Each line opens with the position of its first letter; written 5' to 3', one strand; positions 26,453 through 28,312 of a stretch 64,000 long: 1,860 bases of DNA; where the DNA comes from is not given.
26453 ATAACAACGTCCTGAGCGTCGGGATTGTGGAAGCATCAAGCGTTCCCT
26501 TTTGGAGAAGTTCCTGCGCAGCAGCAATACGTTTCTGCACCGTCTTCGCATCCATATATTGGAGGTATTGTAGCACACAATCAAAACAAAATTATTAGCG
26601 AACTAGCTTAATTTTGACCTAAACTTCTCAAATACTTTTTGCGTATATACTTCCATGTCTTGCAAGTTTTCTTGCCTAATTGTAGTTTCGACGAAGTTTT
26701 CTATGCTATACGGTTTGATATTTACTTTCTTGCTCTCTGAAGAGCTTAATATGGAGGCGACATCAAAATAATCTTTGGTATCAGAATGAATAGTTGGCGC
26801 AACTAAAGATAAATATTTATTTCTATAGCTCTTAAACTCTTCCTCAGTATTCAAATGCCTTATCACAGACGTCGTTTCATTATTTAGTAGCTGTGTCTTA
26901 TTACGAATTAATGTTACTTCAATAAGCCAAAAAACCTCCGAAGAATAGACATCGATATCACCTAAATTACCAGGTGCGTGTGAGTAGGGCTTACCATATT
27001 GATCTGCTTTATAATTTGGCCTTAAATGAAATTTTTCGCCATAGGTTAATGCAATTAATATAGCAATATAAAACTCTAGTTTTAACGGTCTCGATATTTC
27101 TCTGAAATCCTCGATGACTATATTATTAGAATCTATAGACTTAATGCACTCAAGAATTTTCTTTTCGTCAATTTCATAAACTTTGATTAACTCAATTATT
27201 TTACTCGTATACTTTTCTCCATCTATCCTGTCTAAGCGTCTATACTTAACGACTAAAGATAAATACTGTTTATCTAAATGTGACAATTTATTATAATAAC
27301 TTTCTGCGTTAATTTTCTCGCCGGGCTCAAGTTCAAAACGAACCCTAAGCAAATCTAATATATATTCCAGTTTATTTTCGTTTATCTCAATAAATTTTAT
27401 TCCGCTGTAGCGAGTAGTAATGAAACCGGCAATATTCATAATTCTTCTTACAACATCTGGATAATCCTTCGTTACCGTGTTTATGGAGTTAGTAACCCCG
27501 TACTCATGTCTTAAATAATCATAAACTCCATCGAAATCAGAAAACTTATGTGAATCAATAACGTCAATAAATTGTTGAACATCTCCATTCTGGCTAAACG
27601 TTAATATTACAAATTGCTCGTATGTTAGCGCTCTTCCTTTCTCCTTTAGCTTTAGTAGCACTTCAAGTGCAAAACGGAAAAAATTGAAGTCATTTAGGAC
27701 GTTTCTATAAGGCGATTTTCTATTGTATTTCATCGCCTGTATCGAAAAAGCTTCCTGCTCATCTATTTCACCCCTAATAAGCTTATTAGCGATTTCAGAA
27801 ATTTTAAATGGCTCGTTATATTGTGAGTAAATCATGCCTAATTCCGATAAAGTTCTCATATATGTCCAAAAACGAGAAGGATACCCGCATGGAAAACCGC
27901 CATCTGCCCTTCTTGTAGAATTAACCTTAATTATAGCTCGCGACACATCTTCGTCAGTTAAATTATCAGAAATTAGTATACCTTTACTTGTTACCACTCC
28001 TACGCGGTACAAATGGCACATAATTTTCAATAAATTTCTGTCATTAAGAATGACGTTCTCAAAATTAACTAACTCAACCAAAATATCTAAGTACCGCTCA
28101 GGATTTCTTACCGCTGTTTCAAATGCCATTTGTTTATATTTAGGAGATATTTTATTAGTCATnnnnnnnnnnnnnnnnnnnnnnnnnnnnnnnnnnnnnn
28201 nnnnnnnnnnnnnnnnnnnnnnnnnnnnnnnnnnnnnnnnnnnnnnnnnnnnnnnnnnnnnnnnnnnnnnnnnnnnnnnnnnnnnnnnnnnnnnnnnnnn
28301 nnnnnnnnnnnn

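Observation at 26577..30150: Sharply AT-rich 3.6 kb island with a restriction endonuclease candidate and two tandem Dam-class m6A methyltransferases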

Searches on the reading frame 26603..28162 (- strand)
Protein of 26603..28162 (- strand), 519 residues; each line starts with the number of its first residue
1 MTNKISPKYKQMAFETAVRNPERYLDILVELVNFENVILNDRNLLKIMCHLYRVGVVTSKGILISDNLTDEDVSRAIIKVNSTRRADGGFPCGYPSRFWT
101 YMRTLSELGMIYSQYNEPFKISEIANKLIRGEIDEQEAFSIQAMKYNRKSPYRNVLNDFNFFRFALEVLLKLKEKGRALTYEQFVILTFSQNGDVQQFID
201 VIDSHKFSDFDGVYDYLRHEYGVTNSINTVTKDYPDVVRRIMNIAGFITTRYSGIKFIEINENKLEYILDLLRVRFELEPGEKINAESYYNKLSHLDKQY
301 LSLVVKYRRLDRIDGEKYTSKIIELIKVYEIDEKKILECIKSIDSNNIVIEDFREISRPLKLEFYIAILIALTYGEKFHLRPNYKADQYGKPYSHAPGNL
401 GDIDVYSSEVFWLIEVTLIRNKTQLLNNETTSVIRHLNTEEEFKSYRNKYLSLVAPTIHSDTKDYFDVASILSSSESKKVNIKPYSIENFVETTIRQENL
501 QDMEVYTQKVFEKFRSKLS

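Call 3: search_protein_families(library=pfam, proteins=[window:26603-28162:-], max_evalue=0.01)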
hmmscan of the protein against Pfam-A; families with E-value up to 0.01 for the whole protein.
window:26603-28162:- (519 aa): 1 family
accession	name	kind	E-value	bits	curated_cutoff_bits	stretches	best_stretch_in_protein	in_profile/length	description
PF09491.16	RE_AlwI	-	3.7e-52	178.2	23.1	2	307-492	254-440/441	AlwI restriction endonuclease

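Call 4: search_protein_families(library=ncbifam, proteins=[window:26603-28162:-], max_evalue=0.01)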
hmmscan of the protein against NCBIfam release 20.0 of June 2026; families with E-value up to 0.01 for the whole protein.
window:26603-28162:- (519 aa): 0 families

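Call 5: search_solved_structures(query=window:26603-28162:-, max_evalue=1, show_alignments=2)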
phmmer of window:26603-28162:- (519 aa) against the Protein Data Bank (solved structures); distinct sequences matched with E-value up to 1: 1.
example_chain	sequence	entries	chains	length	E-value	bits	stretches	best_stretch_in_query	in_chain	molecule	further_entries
2p14_A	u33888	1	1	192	0.0091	18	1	373-439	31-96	Heterodimeric restriction endonuclease R.BspD6I small subunit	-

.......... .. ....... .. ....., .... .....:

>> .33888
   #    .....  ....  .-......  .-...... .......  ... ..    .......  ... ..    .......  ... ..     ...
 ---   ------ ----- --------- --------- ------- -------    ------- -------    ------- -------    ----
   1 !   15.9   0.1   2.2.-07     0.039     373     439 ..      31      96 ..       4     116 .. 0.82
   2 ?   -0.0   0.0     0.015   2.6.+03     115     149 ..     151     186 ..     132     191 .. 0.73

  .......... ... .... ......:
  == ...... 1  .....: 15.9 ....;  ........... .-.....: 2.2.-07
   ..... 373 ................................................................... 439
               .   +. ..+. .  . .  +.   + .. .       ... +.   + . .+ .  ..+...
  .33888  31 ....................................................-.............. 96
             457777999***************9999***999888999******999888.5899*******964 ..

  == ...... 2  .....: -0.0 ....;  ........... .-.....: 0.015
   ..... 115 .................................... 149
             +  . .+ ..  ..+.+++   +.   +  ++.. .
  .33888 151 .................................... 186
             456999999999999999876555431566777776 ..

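Call 11: find_homologous_proteins(query=window:26603-28162:-, max_evalue=0.00001)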
Query window:26603-28162:- (519 aa): 443 proteins with E <= 0.00001 among 8000 candidates; the best 120 are listed.
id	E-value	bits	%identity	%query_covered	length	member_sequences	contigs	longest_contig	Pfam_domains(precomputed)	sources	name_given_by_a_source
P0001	0.0e+0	1147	100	100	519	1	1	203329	PF09491.17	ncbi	-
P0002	4.1e-205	700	61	99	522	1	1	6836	PF09491.17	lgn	-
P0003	1.2e-204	699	60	99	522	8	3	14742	PF09491.17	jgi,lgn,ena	-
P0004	1.2e-202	692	61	99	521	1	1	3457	PF09491.17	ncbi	-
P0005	2.0e-202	691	61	99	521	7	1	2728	PF09491.17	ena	-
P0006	3.6e-201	687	59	99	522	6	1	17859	PF09491.17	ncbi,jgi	-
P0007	4.3e-201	687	61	99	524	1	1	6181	PF09491.17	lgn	-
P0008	1.2e-200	685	60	99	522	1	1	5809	PF09491.17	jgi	-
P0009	1.5e-200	685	60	99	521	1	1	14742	PF09491.17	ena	-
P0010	3.2e-200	684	60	99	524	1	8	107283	PF09491.17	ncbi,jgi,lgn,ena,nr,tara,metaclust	ncbi:restriction endonuclease [bacterium]|nr:restriction endonuclease [bacterium]|tara:strand:- star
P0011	7.8e-200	683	59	99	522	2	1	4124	PF09491.17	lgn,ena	-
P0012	1.2e-199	682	59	99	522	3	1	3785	PF09491.17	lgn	-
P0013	2.2e-198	678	61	98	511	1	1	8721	PF09491.17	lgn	-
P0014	2.7e-198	678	59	99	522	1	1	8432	PF09491.17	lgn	-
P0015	4.5e-198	677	60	98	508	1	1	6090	PF09491.17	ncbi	-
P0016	1.3e-197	676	59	99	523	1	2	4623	PF09491.17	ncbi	-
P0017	4.3e-197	674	60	99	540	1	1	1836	PF09491.17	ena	-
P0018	8.1e-197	673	59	99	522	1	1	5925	PF09491.17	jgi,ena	-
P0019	1.2e-196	672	59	99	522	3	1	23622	PF09491.17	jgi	jgi:hypothetical protein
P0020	4.6e-196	670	59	99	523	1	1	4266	PF09491.17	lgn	-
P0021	6.2e-196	670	59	99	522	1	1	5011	PF09491.17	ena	-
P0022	1.1e-195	669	59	99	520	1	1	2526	PF09491.17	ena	-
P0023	2.9e-195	668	58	99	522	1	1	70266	PF09491.17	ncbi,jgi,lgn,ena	-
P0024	3.3e-195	668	58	99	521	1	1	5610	PF09491.17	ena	-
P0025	3.3e-195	668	59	99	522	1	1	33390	PF09491.17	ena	-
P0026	3.7e-195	667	57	100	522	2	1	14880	PF09491.17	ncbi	-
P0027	4.3e-195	667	59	99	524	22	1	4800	PF09491.17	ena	-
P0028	1.2e-194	666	58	100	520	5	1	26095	PF09491.17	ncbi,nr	ncbi:MAG: AlwI family type II restriction endonuclease [Candidatus Gracilibacteria bacterium]|nr:Alw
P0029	1.3e-194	666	59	98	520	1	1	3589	PF09491.17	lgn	-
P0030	1.5e-194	665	59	98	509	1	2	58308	PF09491.17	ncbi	-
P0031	2.4e-194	665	59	99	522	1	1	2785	PF09491.17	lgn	-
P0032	3.5e-194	664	58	99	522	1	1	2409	PF09491.17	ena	-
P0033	4.7e-194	664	61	99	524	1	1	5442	PF09491.17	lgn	-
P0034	7.2e-194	663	59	98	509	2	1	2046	PF09491.17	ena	-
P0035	8.5e-194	663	58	99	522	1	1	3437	PF09491.17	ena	-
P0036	1.6e-193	662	58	100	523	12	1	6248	PF09491.17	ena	-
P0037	2.5e-193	661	59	99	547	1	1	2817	PF09491.17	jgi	-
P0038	3.7e-193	661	58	99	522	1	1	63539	PF09491.17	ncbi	-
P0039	8.4e-193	660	58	99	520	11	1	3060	PF09491.17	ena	-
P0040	1.3e-192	659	58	98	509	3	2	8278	PF09491.17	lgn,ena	-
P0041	1.3e-192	659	57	99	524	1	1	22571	PF09491.17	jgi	-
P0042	2.0e-192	658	58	98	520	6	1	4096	PF09491.17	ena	-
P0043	2.1e-192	658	59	99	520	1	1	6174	PF09491.17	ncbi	-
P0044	7.3e-192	657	59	98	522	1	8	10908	PF09491.17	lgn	-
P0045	8.8e-192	656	59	98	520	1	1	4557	PF09491.17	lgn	-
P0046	3.0e-191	654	59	98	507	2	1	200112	PF09491.17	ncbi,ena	-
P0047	3.1e-191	654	58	99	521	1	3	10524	PF09491.17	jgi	jgi:hypothetical protein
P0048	3.5e-191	654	59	98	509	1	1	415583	PF09491.17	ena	-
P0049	7.8e-191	653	58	98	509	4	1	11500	PF09491.17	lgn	-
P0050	8.6e-191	653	59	98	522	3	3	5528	PF09491.17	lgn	-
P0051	1.6e-190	652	57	99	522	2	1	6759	PF09491.17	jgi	-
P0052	1.9e-190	652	58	99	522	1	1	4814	PF09491.17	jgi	-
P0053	2.1e-190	652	58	99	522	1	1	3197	PF09491.17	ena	-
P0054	1.8e-189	649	57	99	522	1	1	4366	PF09491.17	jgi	jgi:hypothetical protein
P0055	2.3e-189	648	59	98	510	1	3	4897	PF09491.17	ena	-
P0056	8.0e-189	646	58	98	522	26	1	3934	PF09491.17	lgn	-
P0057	1.1e-188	646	58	98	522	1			PF09491.17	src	-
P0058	2.1e-188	645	58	98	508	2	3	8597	PF09491.17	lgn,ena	-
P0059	2.4e-188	645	57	99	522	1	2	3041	PF09491.17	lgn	-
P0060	2.9e-188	645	58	98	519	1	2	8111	PF09491.17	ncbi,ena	-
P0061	3.0e-188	645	58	98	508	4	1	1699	PF09491.17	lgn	-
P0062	4.4e-188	644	57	99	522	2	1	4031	PF09491.17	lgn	-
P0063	4.4e-188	644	56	100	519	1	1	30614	PF09491.17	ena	-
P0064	4.7e-188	644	57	99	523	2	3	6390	PF09491.17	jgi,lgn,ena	-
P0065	4.9e-188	644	57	99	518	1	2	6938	PF09491.17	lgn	-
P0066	5.8e-188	644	58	98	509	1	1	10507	PF09491.17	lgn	-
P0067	6.2e-188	644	57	99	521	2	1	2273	PF09491.17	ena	-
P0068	1.5e-187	642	58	97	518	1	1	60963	PF09491.17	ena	-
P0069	2.2e-187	642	57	98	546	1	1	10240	PF09491.17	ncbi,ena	-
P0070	2.4e-187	642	57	98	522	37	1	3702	PF09491.17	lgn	-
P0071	4.5e-187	641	56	99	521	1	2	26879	PF09491.17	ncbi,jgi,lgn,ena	-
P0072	5.6e-187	640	58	99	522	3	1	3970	PF09491.17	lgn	-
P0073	9.3e-187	640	57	99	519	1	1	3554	PF09491.17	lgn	-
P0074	1.1e-186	639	56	99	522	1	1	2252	PF09491.17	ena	-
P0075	1.9e-186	639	57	99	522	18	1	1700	PF09491.17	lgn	-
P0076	2.5e-186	638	56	99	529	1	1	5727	PF09491.17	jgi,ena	-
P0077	3.8e-186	638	57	99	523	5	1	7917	PF09491.17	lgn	-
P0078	4.6e-186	637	58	95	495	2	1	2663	PF09491.17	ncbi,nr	ncbi:MAG: AlwI family type II restriction endonuclease [Bacteroidales bacterium]|nr:AlwI family type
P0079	6.5e-186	637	56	99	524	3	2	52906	PF09491.17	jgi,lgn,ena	-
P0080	6.6e-186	637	58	98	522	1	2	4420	PF09491.17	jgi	jgi:hypothetical protein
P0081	1.4e-185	636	56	99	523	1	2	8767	PF09491.17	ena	-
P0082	4.5e-185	634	58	98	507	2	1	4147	PF09491.17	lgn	-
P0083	4.5e-185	634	58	98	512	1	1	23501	PF09491.17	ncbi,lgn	-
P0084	7.9e-185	633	55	99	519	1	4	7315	PF09491.17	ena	-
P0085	1.2e-184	633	56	99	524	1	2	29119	PF09491.17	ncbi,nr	ncbi:MAG: AlwI family type II restriction endonuclease [bacterium]|nr:AlwI family type II restrictio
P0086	1.9e-184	632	56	99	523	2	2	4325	PF09491.17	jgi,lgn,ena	-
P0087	6.1e-184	630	56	98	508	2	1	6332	PF09491.17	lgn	-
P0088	6.6e-184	630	55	99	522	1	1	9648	PF09491.17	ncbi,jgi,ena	-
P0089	1.2e-183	629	56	99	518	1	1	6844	PF09491.17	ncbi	-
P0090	1.2e-183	629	57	99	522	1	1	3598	PF09491.17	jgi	jgi:hypothetical protein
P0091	2.7e-183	628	56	98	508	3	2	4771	PF09491.17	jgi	-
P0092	3.4e-183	628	56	99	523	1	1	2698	PF09491.17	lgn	-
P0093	7.3e-183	627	57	99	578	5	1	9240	PF09491.17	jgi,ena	-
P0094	1.1e-182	626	55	99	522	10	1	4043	PF09491.17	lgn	-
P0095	1.1e-182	626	55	99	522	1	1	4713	PF09491.17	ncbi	-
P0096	3.4e-182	625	55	99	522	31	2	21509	PF09491.17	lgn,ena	-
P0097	9.3e-182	623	56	100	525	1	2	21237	PF09491.17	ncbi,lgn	-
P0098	2.4e-181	622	55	99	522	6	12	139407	PF09491.17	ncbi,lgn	-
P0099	2.6e-181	622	54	99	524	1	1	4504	PF09491.17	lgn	-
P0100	3.0e-181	622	55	99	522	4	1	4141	PF09491.17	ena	-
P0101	3.1e-181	621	56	98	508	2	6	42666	PF09491.17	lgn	-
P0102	7.9e-181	620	59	92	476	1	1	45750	PF09491.17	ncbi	-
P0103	2.3e-180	619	54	99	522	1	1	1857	PF09491.17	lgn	-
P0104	8.3e-180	617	55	100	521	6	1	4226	PF09491.17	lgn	-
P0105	2.7e-179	615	53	99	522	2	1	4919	PF09491.17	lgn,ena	-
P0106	3.9e-179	615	56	99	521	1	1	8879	PF09491.17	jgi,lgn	jgi:hypothetical protein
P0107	6.2e-179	614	56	98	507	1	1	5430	PF09491.17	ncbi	-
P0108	1.7e-178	612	56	99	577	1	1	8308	PF09491.17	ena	-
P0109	2.2e-178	612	56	99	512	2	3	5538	PF09491.17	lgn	-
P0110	2.8e-178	612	53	99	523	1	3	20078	PF09491.17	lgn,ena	-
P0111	7.4e-178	610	55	99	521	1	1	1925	PF09491.17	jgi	jgi:hypothetical protein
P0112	1.4e-177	609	55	99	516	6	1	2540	PF09491.17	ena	-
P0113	7.2e-177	607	54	98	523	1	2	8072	PF09491.17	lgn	-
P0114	1.4e-176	606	54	100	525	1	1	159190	PF09491.17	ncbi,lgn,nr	ncbi:MAG: AlwI family type II restriction endonuclease [Candidatus Nomurabacteria bacterium]|nr:AlwI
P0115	5.0e-176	604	54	100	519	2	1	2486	PF09491.17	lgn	-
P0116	6.3e-176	604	54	99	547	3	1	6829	PF09491.17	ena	-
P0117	1.7e-175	603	54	99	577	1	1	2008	PF09491.17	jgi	jgi:hypothetical protein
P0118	4.2e-175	601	54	99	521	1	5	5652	PF09491.17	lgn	-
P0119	1.2e-174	600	56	97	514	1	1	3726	PF09491.17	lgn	-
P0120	1.4e-174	600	54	100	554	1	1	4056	PF09491.17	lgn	-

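Call 12: find_encoding_contigs(protein=window:26603-28162:-, flank=10000, max_places=6)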
Protein window:26603-28162:- (519 aa): no gene with exactly this product is on record in the collection.

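Call 14: find_encoding_contigs(protein=P0010, flank=6000, max_places=3)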
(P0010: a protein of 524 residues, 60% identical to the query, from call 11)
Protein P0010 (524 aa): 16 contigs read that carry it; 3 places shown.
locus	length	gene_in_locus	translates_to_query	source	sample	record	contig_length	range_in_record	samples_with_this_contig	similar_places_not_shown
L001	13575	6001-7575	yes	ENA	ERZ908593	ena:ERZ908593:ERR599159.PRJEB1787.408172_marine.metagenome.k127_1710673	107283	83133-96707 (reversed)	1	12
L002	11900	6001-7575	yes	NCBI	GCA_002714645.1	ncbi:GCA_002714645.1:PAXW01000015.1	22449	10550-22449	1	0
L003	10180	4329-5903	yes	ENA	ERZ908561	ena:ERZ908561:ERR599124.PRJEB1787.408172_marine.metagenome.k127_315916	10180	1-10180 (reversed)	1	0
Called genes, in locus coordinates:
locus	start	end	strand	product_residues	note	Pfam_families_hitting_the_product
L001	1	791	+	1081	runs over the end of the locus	PF02384:N6_Mtase (faint), PF20473:MmeI_Mtase, PF07669:Eco57I, PF12950:TaqI_C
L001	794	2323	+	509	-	PF00239:Resolvase, PF07508:Recombinase, PF13408:Zn_ribbon_recom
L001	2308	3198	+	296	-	-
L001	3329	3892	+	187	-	PF10544:T5orf172, PF13455:MUG113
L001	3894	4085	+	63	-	PF12728:HTH_17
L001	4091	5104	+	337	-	PF02086:MethyltransfD12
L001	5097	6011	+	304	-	PF02086:MethyltransfD12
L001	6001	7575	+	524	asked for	PF09491:RE_AlwI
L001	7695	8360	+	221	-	-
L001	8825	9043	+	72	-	-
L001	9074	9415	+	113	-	-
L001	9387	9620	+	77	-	-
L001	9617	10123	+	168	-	-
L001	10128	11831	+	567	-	PF00239:Resolvase, PF07508:Recombinase (weak), PF13408:Zn_ribbon_recom (faint)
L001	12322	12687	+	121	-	PF02482:Ribosomal_S30AE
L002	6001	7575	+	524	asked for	PF09491:RE_AlwI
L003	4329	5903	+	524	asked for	PF09491:RE_AlwI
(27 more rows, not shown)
